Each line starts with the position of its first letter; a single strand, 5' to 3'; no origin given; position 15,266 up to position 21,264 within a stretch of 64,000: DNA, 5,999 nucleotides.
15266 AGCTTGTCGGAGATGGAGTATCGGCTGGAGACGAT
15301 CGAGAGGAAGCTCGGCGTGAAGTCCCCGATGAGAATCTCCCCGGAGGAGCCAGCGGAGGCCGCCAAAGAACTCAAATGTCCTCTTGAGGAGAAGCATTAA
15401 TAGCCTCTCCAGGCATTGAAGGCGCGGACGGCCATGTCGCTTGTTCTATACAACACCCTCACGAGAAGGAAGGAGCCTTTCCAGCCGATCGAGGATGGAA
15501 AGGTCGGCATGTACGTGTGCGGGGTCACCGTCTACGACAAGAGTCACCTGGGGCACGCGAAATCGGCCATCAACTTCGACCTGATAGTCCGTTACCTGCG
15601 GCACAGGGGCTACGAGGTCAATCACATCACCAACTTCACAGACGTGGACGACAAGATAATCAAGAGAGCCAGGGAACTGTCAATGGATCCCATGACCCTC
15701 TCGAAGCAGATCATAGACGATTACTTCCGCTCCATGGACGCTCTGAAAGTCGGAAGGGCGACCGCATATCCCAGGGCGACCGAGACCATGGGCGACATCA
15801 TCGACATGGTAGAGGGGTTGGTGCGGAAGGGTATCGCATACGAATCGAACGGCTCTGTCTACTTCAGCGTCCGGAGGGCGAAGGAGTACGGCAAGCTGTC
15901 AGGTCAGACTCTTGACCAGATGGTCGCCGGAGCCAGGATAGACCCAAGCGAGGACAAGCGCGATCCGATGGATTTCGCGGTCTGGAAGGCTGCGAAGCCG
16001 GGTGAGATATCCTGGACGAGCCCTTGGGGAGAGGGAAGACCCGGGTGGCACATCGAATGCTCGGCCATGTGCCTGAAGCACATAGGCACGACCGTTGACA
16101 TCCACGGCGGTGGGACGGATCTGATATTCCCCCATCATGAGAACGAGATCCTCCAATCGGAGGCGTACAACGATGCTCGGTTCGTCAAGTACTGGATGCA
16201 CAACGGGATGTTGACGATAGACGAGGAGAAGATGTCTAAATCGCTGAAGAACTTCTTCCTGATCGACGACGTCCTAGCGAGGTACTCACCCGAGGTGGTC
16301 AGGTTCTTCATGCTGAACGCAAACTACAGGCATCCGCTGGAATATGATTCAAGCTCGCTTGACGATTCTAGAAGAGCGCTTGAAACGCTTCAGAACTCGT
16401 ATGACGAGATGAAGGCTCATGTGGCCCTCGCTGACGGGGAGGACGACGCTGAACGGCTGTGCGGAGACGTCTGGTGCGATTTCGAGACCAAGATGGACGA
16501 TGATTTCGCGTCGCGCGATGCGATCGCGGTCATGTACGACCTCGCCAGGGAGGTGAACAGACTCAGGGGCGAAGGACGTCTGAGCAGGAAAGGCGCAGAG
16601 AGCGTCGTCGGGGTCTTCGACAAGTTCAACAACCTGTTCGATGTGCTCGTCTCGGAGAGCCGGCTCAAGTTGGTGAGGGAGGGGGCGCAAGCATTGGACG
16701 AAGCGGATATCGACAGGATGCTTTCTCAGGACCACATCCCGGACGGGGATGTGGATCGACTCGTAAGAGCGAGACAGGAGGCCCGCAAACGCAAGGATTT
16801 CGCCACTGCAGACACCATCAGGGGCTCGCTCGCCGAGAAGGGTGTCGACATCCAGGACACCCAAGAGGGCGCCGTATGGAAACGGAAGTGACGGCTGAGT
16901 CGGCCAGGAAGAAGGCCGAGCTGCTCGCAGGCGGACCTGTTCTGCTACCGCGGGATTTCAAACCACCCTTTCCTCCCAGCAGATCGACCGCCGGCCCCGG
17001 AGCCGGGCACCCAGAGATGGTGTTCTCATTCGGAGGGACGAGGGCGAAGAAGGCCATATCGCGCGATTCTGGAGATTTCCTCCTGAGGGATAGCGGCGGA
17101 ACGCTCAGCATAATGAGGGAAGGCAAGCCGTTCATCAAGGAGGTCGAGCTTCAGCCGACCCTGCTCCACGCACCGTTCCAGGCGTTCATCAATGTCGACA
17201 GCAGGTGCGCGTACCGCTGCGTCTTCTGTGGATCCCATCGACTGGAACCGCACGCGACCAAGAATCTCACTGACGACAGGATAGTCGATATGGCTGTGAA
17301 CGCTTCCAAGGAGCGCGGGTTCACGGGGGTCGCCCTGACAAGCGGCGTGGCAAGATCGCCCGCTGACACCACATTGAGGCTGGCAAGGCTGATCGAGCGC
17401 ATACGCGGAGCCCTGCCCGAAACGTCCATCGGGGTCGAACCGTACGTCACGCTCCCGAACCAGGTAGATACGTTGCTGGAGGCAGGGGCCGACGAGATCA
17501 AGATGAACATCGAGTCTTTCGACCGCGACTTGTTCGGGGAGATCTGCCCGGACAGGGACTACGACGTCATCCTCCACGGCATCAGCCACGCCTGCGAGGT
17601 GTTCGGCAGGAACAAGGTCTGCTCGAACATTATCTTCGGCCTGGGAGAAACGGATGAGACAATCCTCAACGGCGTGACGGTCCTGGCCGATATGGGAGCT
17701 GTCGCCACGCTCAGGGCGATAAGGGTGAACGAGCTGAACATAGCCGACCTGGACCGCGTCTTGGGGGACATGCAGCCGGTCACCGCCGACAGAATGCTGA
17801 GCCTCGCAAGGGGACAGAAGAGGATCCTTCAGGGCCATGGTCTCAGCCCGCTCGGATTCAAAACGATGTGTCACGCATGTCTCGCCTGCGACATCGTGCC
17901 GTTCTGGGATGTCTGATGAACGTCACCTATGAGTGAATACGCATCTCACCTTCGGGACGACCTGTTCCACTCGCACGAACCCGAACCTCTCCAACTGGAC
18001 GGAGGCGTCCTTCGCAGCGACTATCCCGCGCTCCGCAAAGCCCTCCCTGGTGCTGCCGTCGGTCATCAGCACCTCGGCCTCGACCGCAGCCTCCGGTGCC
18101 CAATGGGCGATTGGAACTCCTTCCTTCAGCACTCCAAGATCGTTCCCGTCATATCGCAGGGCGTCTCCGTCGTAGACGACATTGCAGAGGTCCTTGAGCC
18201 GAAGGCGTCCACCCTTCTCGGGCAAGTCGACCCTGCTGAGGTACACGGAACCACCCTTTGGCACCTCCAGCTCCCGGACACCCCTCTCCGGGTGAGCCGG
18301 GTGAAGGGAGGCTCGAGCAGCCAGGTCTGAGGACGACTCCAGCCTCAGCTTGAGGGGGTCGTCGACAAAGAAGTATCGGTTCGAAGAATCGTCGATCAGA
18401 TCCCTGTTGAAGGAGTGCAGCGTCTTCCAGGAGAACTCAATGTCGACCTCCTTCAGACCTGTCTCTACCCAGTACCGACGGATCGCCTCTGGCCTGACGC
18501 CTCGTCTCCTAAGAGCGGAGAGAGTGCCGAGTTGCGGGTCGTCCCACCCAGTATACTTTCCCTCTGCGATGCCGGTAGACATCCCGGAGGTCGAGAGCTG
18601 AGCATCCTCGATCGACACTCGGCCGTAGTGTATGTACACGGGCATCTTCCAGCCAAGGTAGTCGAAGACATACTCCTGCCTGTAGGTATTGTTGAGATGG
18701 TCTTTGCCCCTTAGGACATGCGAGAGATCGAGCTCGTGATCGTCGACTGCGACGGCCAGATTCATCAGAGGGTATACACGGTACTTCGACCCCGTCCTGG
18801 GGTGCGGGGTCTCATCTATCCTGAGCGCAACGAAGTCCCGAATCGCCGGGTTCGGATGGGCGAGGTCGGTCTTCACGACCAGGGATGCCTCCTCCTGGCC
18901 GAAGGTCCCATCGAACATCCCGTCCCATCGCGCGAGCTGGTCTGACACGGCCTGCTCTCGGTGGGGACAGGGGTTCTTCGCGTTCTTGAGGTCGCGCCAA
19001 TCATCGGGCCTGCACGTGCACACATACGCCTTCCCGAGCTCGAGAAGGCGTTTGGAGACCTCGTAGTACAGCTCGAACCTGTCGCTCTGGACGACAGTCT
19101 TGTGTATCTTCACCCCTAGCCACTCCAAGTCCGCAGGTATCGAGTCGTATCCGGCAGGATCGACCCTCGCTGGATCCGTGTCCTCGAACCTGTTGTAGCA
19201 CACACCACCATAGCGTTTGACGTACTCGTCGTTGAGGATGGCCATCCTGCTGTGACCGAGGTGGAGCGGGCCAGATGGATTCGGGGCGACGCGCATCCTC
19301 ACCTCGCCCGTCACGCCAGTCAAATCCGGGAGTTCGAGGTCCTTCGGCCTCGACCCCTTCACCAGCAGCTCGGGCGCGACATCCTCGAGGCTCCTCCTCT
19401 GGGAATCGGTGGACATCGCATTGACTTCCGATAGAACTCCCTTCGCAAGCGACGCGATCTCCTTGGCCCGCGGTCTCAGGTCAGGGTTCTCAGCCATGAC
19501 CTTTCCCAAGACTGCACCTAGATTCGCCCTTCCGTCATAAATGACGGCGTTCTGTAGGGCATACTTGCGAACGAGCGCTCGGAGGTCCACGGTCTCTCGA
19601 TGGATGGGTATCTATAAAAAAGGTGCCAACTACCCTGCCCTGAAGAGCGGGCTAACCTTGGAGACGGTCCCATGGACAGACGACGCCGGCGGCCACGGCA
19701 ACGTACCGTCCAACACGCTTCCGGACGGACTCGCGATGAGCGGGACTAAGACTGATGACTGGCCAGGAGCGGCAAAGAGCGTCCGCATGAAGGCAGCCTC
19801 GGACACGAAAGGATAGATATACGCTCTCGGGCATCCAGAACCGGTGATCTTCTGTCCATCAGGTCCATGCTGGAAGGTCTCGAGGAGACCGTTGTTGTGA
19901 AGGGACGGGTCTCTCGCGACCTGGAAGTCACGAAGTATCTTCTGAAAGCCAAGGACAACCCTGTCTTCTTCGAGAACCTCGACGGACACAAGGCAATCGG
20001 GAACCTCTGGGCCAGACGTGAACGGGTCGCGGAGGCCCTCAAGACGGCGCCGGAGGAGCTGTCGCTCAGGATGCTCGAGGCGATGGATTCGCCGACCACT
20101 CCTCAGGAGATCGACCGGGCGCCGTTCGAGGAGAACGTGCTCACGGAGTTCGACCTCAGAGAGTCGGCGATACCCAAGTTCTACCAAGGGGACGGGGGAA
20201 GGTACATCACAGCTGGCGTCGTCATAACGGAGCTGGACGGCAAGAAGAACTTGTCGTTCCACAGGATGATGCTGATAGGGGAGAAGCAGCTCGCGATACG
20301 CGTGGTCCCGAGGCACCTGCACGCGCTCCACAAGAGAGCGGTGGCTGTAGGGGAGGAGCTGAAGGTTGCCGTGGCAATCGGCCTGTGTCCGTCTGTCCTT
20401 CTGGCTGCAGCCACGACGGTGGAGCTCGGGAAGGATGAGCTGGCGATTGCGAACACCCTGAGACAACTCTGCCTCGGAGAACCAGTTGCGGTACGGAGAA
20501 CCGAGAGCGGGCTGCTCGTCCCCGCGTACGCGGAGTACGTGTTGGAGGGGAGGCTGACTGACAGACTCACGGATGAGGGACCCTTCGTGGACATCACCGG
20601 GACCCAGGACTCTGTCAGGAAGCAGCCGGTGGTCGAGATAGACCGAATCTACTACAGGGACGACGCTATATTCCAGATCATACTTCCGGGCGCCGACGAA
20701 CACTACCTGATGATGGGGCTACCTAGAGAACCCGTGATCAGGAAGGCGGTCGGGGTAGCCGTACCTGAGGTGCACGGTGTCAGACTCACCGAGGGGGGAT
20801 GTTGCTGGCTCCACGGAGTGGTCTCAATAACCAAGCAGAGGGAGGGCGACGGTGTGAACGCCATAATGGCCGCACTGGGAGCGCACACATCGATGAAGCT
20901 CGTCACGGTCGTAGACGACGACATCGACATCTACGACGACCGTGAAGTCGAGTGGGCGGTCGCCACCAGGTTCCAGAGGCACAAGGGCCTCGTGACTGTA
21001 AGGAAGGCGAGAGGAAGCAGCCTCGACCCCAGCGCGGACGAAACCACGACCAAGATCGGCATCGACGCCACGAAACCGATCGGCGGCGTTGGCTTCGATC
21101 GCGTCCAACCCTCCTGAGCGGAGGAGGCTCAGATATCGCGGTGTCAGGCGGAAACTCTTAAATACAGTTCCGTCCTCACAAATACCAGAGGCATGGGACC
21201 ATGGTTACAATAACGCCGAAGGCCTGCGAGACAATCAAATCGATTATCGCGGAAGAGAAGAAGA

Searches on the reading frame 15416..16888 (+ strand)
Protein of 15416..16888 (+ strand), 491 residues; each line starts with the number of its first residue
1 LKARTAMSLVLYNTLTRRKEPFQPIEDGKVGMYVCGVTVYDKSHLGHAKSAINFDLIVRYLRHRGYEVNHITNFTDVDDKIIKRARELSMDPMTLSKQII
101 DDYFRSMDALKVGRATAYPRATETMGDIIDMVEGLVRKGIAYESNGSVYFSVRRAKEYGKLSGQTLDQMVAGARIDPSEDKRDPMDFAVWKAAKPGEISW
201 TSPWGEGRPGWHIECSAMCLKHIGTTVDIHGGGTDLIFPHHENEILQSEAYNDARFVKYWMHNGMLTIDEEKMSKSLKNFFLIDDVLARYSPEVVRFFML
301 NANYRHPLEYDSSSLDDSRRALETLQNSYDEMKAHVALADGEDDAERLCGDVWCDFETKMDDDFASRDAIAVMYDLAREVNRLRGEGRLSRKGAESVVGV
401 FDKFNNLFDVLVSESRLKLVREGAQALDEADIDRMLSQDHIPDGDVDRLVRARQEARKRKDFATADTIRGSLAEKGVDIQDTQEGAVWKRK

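Call 94: search_protein_families(library=pfam, proteins=[window:15416-16888:+], max_evalue=0.00001)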
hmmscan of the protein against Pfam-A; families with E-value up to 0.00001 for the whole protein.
window:15416-16888:+ (491 aa): 6 families
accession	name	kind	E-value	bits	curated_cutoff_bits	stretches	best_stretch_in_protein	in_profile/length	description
PF01406.26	tRNA-synt_1e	-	7e-129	430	27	1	22-318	2-299/301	tRNA synthetases class I (C) catalytic domain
PF09334.17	tRNA-synt_1g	-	5.3e-15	55.5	20.1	1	41-154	12-126/391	tRNA synthetases class I (M)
PF09190.17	DALR_2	-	9.4e-10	39.3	22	1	356-408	2-53/57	DALR domain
PF23493.1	CysS_C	-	5.7e-08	33.2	23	1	444-486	6-48/51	Cysteinyl-tRNA ligase anticodon binding domain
PF01921.24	tRNA-synt_1f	-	2.7e-07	30.3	27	0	268-329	277-339/360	tRNA synthetases class I (K)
PF00133.28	tRNA-synt_1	-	4.2e-07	29.5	22.7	0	228-306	330-409/414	tRNA synthetases class I (I, L, M and V)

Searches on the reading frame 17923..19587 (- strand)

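Call 94: search_protein_families(library=pfam, proteins=[window:17923-19587:-], max_evalue=0.00001)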
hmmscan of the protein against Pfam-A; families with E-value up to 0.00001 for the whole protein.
window:17923-19587:- (554 aa): 2 families
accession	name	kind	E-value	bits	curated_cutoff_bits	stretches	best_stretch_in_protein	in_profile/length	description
PF00749.27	tRNA-synt_1c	-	3.8e-70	236.7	23.4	1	95-399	1-313/314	tRNA synthetases class I (E and Q), catalytic domain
PF03950.23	tRNA-synt_1c_C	-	1e-12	48.6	23.9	1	402-476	1-77/91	tRNA synthetases class I (E and Q), anti-codon binding domain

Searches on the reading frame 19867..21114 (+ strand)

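Call 94: search_protein_families(library=pfam, proteins=[window:19867-21114:+], max_evalue=0.00001)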
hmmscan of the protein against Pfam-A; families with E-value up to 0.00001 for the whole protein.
window:19867-21114:+ (416 aa): 3 families
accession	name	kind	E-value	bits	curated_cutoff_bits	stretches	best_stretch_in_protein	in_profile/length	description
PF01977.22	UbiD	-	2.4e-52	177.6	23.3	1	83-275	6-204/206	3-octaprenyl-4-hydroxybenzoate carboxy-lyase Rift-related domain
PF20696.2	UbiD_C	-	1e-34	119.7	24.2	1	281-401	2-127/127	3-octaprenyl-4-hydroxybenzoate carboxy-lyase C-terminal domain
PF20695.2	UbiD_N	-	1.1e-10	41.9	24.3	1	2-72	4-77/78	3-octaprenyl-4-hydroxybenzoate carboxy-lyase N-terminal domain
